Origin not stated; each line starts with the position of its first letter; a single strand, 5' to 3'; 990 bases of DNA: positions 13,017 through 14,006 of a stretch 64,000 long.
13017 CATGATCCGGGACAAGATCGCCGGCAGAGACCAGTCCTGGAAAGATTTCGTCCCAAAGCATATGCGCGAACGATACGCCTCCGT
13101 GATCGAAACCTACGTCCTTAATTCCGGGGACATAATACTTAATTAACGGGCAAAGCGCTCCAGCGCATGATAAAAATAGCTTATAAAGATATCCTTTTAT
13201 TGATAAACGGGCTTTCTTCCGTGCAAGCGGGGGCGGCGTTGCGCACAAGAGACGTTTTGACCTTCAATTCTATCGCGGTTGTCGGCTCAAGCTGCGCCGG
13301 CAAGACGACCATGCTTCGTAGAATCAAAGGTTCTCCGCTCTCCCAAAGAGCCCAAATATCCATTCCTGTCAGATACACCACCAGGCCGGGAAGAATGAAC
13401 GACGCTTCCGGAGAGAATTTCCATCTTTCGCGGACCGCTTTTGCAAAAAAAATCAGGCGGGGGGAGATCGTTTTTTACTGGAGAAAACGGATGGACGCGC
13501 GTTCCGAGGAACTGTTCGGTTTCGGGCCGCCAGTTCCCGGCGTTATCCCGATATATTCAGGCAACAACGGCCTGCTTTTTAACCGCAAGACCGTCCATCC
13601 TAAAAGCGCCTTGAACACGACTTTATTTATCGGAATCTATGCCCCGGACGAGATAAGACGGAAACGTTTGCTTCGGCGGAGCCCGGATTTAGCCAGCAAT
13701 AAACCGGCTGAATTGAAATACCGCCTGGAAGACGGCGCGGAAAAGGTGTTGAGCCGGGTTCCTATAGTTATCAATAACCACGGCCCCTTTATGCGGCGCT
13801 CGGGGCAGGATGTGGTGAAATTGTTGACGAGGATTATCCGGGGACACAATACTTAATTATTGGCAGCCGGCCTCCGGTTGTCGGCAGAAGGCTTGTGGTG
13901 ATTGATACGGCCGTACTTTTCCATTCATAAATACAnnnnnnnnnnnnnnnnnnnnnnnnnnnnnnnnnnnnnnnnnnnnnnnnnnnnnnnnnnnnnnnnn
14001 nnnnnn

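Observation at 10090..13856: Promoter-led five-gene cassette: sulfotransferase, cysteine desulfurase, APS kinase, NadM-like nucleotidyltransferase, PhnN-like kinase. PAPS module without an ATP sulfurylase.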

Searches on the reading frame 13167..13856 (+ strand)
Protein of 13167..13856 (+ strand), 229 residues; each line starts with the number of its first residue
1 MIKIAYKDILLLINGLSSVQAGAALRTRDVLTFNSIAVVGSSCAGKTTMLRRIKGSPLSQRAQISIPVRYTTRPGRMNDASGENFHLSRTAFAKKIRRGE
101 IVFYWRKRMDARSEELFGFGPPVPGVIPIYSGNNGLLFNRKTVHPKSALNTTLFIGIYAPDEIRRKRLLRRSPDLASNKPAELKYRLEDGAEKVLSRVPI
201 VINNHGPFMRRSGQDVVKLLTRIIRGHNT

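Call 3: search_protein_families(library=pfam, proteins=[window:13167-13856:+], max_evalue=0.1)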
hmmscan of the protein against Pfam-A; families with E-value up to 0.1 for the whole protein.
window:13167-13856:+ (229 aa): 4 families
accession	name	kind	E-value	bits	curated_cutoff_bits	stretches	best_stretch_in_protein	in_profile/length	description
PF00625.27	Guanylate_kin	-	0.00075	19.7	25.2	1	35-102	4-69/182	Guanylate kinase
PF13238.12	AAA_18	-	0.0015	19.4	29.4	1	36-172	1-112/128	AAA domain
PF00005.33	ABC_tran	-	0.057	14.5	25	1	35-67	13-45/137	ABC transporter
PF08477.19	Roc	-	0.092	13.4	27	0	36-74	2-40/119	Ras of Complex, Roc, domain of DAPkinase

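Call 4: search_protein_families(library=ncbifam, proteins=[window:13167-13856:+], max_evalue=0.1)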
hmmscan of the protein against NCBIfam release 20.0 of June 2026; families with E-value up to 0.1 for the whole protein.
window:13167-13856:+ (229 aa): 12 families
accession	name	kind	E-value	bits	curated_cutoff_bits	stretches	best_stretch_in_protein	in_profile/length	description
TIGR02322.1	phosphon_PhnN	equivalog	8.3e-10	38.6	156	1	36-221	4-177/179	phosphonate metabolism protein/1,5-bisphosphokinase (PRPP-forming) PhnN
TIGR03263.1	guanyl_kin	equivalog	2.4e-06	27.3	160.45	1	36-103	4-68/180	guanylate kinase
NF007485.0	PRK10078.1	equivalog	0.002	17.9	153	1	36-106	5-70/186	ribose 1,5-bisphosphokinase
NF011325.0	PRK14738.1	equivalog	0.0073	15.6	263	1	36-102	16-79/206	guanylate kinase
NF007082.0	PRK09536.1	equivalog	0.021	13.9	537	1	36-56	32-52/402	corrinoid ABC transporter ATPase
TIGR02323.1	CP_lyasePhnK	equivalog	0.024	14.1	302.85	0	13-70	6-64/239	phosphonate C-P lyase system protein PhnK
TIGR02315.1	ABC_phnC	equivalog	0.027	13.9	266.1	1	36-56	31-51/243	phosphonate ABC transporter ATP-binding protein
NF005655.0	PRK07429.1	subfamily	0.027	13.6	236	0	36-54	11-29/326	phosphoribulokinase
NF000355.4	ribo_prot_ABC_F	equivalog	0.053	12.4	380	1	32-67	27-62/499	ribosomal protection-like ABC-F family protein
TIGR02142.1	modC_ABC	equivalog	0.062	12.5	285.05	1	34-66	24-56/353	molybdenum ABC transporter ATP-binding protein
NF040933.2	ABC_arch_GlcV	equivalog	0.062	12.2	450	1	34-65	33-64/357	glucose ABC transporter ATP-binding protein GlcV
NF000168.2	ABCF_Msr_all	exception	0.081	11.5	680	0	30-66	28-64/487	Msr family ABC-F type ribosomal protection protein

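Call 18: find_homologous_proteins(query=window:13167-13856:+)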
Query window:13167-13856:+ (229 aa): 17 proteins with E <= 0.001 among 624 candidates.
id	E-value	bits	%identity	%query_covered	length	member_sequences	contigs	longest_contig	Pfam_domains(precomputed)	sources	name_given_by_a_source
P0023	1.4e-139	481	96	100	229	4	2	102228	-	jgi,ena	-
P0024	6.2e-129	446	89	100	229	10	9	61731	-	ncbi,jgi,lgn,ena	jgi:ribose 1,5-bisphosphokinase PhnN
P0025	8.7e-125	432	85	100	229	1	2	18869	-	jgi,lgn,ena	-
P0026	8.1e-102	357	71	98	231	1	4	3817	-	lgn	-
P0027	1.0e-94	334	71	93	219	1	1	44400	-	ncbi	-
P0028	7.0e-92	325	67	93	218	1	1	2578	-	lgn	-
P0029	1.3e-68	249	51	93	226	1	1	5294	-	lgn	-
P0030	1.2e-66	242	52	93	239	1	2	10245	-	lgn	-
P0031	4.2e-66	240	51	93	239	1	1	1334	-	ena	-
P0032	3.6e-65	237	48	94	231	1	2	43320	-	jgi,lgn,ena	-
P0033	5.6e-65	237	50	94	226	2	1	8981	-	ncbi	ncbi:MAG: hypothetical protein ACYDFR_05455 [Candidatus Omnitrophota bacterium]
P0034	6.1e-65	237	49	96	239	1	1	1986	-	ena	-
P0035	2.7e-64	235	49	96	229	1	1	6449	-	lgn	-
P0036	1.6e-63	232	50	93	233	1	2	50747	-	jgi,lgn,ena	-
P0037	8.6e-63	230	48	94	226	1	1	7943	-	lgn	-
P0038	1.8e-62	229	46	93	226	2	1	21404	PF00625.28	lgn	-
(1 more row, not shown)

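Call 24: search_solved_structures(query=A2, max_evalue=1, show_alignments=2)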
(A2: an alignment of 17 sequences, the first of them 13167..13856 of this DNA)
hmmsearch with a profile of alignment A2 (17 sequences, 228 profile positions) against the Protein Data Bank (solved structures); distinct sequences matched with E-value up to 1: 79 (the best 60 are shown).
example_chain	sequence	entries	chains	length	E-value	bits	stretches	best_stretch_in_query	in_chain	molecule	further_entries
2qor_A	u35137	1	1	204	0.00018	24.1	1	28-101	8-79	Guanylate kinase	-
6c2u_A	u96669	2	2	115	0.00026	23.6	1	26-56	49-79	phosphate-loop protein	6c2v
3ney_A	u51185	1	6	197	0.0028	20.2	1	33-99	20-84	55 kDa erythrocyte membrane protein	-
3tr0_A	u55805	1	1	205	0.0098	18.4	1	36-98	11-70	Guanylate kinase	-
3tso_A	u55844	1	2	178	0.025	17.1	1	31-73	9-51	Ras-related protein Rab-25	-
2oil_A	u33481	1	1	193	0.031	16.8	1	32-73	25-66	Ras-related protein Rab-25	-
10sr_A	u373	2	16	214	0.032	16.7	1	35-91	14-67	Guanylate kinase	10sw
6ha8_V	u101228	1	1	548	0.051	16.1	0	32-54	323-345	Nucleotide-binding protein ExpZ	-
7ndf_A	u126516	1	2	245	0.055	16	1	31-138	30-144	Lipid A ABC transporter ATP-binding protein/permease MsbA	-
5ldd_C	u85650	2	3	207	0.067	15.7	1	28-80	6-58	Rab small monomeric GTPase-like protein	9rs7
6mfu_A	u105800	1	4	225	0.085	15.3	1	33-99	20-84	Guanylate kinase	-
4f4j_A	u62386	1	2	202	0.12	14.9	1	33-100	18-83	Guanylate kinase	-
3kxl_A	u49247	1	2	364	0.12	14.8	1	5-57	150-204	GTP-binding protein (HflX)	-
2qtf_A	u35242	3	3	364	0.13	14.8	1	5-57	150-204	GTP-binding protein | GTP-binding protein (HflX)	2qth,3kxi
3kxk_A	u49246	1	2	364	0.13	14.8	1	5-57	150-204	GTP-binding protein (HflX)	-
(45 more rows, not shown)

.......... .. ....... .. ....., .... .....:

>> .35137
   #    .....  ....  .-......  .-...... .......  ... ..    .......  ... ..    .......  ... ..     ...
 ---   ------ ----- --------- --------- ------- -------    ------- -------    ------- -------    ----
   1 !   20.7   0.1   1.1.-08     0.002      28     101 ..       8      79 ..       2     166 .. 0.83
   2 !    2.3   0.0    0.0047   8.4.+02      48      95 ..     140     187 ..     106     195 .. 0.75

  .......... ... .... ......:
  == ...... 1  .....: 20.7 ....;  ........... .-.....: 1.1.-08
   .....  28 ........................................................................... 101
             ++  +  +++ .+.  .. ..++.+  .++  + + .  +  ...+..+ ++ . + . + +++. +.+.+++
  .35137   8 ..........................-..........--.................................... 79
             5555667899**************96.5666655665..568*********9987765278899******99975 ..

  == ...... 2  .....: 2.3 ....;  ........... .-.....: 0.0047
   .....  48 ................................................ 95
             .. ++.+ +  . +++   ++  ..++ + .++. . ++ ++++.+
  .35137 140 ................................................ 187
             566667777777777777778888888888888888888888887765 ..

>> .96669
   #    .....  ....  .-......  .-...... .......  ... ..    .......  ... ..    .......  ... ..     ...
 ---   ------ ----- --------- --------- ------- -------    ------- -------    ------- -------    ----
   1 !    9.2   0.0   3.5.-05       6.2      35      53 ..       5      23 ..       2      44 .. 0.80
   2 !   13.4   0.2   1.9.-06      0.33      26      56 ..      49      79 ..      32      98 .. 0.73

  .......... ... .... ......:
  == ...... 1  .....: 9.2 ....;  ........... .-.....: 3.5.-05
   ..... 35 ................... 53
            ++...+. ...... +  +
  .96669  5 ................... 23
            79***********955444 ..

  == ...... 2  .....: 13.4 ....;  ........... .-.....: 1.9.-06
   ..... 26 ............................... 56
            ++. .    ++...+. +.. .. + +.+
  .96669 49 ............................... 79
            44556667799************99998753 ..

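Call 30: predict_structure(alignment_id=A2)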
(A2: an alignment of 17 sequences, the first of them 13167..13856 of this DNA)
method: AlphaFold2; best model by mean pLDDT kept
length: 229 residues; sequences in the alignment: 17
mean_pLDDT: 88.8   pTM: 0.87
mean pLDDT of the five models: 88.8, 87.7, 85.3, 83.4, 76.5
residues with pLDDT >= 90: 137; 70-90: 87; 50-70: 4; < 50: 1
segments of 3 or more residues with pLDDT < 50: none
pLDDT, mean of each block of 10 residues (from residue 1): 91 96 90 93 90 94 93 81 87 96 86 85 92 76 84 95 90 80 83 90 94 96 78
secondary structure, 60 per line:
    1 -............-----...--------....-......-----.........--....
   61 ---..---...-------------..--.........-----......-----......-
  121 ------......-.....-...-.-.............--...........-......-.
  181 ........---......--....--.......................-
elements in order: E2-5 H6-13 E19-21 E30-33 E35-40 H46-54 H57-60 E69-71 H89-97 E103-108 E114-119 E127-132 H134-138 H146-151 E152-158 H161-171 H173-178 H180-188 H192-197 E200-203 H206-228

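Call 33: fold_search(model_id=the predicted structure, library=pdb)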
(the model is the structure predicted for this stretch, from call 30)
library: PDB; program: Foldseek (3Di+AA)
matches with E <= 10: 1071; with E <= 0.001: 141
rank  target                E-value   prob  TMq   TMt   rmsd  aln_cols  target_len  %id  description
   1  9lo3                  1.2e-11  1.00  0.61  0.70   4.3       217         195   16  Transition state analogue(GMPK in complex with GMP, ADP, Mg2+ and AlF4- at 277 K) (released 2025-09-10)
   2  9jab_B                1.2e-11  1.00  0.59  0.68   4.3       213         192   16  Transition State Mimic(GMPK in complex with ADP, GMP , Mg2+, K+ and AlF4-) (released 2025-09-03)
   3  9jad                  6.6e-11  1.00  0.62  0.72   4.0       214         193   16  GMPK in complex with GMP and K+ (released 2025-09-03)
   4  1lvg                  1.5e-10  1.00  0.59  0.70   4.4       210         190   16  Crystal structure of mouse guanylate kinase in complex with GMP and ADP (released 2002-12-11)
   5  9jai_B                2.1e-10  1.00  0.58  0.69   4.1       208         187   17  GMPK in complex with GMP and ADP (released 2025-09-03)
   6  9jah_A                2.4e-10  1.00  0.61  0.71   4.0       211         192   16  GMPK in complex with GMP, ATPgammaS and K+ (released 2025-09-03)
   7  9jac                  2.7e-10  1.00  0.61  0.71   4.1       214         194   16  GMPK in complex with GMP (released 2025-09-03)
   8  9jai_A                4.4e-10  1.00  0.60  0.70   4.2       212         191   16  GMPK in complex with GMP and ADP (released 2025-09-03)
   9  7s5e_A                5.4e-10  1.00  0.59  0.65   3.9       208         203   15  Crystal structure of a guanylate kinase from Stenotrophomonas maltophilia K279a with heterogeneous ligand states of GM (released 2021-09-22)
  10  9jaf_B                6.1e-10  1.00  0.57  0.67   4.3       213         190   17  GMPK in complex with GMP and sulfate (released 2025-09-03)
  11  1gky                  6.1e-10  1.00  0.54  0.64   4.5       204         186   19  REFINED STRUCTURE OF THE COMPLEX BETWEEN GUANYLATE KINASE AND ITS SUBSTRATE GMP AT 2.0 ANGSTROMS RESOLUTION (released 1994-01-31)
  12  9j8l_A                6.5e-10  1.00  0.45  0.51   8.1       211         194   18  apo form of GMPK (released 2025-09-03)
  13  2qor                  8.4e-10  1.00  0.59  0.67   4.3       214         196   17  Crystal structure of Plasmodium vivax guanylate kinase (released 2007-08-07)
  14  8pts_A                8.9e-10  1.00  0.46  0.51   7.0       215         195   18  human GUK1 in complex with compound AT8001 (released 2024-07-24)
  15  8pts_B                1.1e-09  1.00  0.47  0.54   7.0       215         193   17  human GUK1 in complex with compound AT8001 (released 2024-07-24)
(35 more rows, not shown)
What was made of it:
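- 13167..13856 (+): g5: PhnN/guanylate-kinase-fold P-loop kinase of a rare family. It is always immediately downstream of g4. Foldseek top hit is closed guanylate kinase 9lo3 at 1e-11 (calls 30, 33).
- On Guanylate kinase (g5): The fold matches (9lo3 at 1e-11, TM 0.6-0.7, call 33).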

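Call 41: find_related_loci(query=A2, collection=metagenome_contigs, flank=10000)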
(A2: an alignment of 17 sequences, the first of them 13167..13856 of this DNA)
Query A2 (229 aa) in metagenome_contigs; peptide patterns used: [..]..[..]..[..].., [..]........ (x = any residue, [..] = any of these).
231 stretches matched a pattern; 20 encode a relative of the query (tblastn E <= 1e-3); 20 distinct loci.
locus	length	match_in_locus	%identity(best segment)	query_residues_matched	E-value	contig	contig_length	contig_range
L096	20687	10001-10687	96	1-229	5e-147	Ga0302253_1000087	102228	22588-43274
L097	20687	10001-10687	91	1-229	4e-139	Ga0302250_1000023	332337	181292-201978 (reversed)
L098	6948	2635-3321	90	1-229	9e-139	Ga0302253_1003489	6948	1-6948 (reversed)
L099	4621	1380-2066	89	1-229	4e-138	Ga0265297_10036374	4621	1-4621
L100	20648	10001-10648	48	8-223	1e-71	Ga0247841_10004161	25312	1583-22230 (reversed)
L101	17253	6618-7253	50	12-223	7e-72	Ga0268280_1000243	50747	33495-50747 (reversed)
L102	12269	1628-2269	46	12-225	1e-67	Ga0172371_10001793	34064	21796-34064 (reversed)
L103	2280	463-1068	25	16-226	1e-6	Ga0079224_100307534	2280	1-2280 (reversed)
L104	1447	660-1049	29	36-170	4e-6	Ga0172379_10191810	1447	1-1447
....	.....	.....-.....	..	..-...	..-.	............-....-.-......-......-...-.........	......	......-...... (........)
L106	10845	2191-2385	30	38-105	1e-5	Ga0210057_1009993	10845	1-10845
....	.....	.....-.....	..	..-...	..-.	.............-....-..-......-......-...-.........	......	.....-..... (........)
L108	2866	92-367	30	10-105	2e-5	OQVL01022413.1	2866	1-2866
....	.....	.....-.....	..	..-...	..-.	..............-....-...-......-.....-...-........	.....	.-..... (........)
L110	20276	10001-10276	30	10-105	2e-5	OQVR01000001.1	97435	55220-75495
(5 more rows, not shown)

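Call 42: find_encoding_contigs(protein=P0027, flank=10000, max_places=1)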
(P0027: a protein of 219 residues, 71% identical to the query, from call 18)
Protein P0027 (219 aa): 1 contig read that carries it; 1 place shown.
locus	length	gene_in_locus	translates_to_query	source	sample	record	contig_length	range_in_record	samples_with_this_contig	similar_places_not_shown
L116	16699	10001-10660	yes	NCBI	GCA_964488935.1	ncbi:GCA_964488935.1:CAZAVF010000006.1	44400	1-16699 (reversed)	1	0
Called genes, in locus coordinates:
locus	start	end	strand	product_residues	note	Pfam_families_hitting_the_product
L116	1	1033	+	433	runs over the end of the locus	PF04055:Radical_SAM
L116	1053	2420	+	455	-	PF00005:ABC_tran, PF02463:SMC_N (faint), PF13191:AAA_16 (faint), PF13401:AAA_22 (faint), PF13476:AAA_23 (faint), PF13555:AAA_29 (faint), PF25199:nSTAND_NTPase5 (faint), PF00005:ABC_tran, +1 more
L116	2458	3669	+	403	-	PF02361:CbiQ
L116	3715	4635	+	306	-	PF00561:Abhydrolase_1, PF12146:Hydrolase_4, PF12697:Abhydrolase_6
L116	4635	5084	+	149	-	PF01451:LMWPc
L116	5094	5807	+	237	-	PF00753:Lactamase_B, PF12706:Lactamase_B_2 (weak)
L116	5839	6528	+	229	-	PF02080:TrkA_C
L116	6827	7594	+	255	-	-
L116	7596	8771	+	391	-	PF00266:Aminotran_5, PF01212:Beta_elim_lyase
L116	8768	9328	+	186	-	PF01583:APS_kinase, PF13238:AAA_18 (faint)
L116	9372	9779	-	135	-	-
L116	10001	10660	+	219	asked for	-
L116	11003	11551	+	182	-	-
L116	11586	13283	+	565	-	-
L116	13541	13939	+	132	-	PF08308:PEGA (weak)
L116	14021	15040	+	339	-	PF00142:Fer4_NifH (weak), PF01656:CbiA, PF02374:ArsA_ATPase (weak), PF07015:VirC1 (faint), PF10609:ParA (faint), PF13614:AAA_31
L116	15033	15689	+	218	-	PF18735:HEPN_RiboL-PSP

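Call 43: find_encoding_contigs(protein=P0038, flank=10000, max_places=1)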
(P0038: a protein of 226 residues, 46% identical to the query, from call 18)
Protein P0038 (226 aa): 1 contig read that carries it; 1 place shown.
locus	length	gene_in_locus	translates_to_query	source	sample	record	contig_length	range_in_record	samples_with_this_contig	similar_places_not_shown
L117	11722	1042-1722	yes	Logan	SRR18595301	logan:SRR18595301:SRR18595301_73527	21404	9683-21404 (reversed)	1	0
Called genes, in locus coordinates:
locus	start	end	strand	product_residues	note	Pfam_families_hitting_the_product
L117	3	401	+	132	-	?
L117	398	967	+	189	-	PF01467:CTP_transf_like (weak)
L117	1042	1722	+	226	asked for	PF00625:Guanylate_kin (weak)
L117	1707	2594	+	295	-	PF00892:EamA, PF03151:TPT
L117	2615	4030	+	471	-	PF02310:B12-binding, PF04055:Radical_SAM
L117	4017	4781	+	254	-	PF13489:Methyltransf_23, PF01209:Ubie_methyltran, PF13847:Methyltransf_31, PF08241:Methyltransf_11, PF08242:Methyltransf_12 (weak), PF13649:Methyltransf_25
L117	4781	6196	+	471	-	PF00884:Sulfatase, PF01663:Phosphodiest, PF02995:DUF229 (weak), PF16347:SGSH_C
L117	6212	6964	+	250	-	PF01925:TauE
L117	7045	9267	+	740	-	-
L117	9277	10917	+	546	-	PF02543:Carbam_trans_N, PF16861:Carbam_trans_C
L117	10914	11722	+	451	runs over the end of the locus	PF04055:Radical_SAM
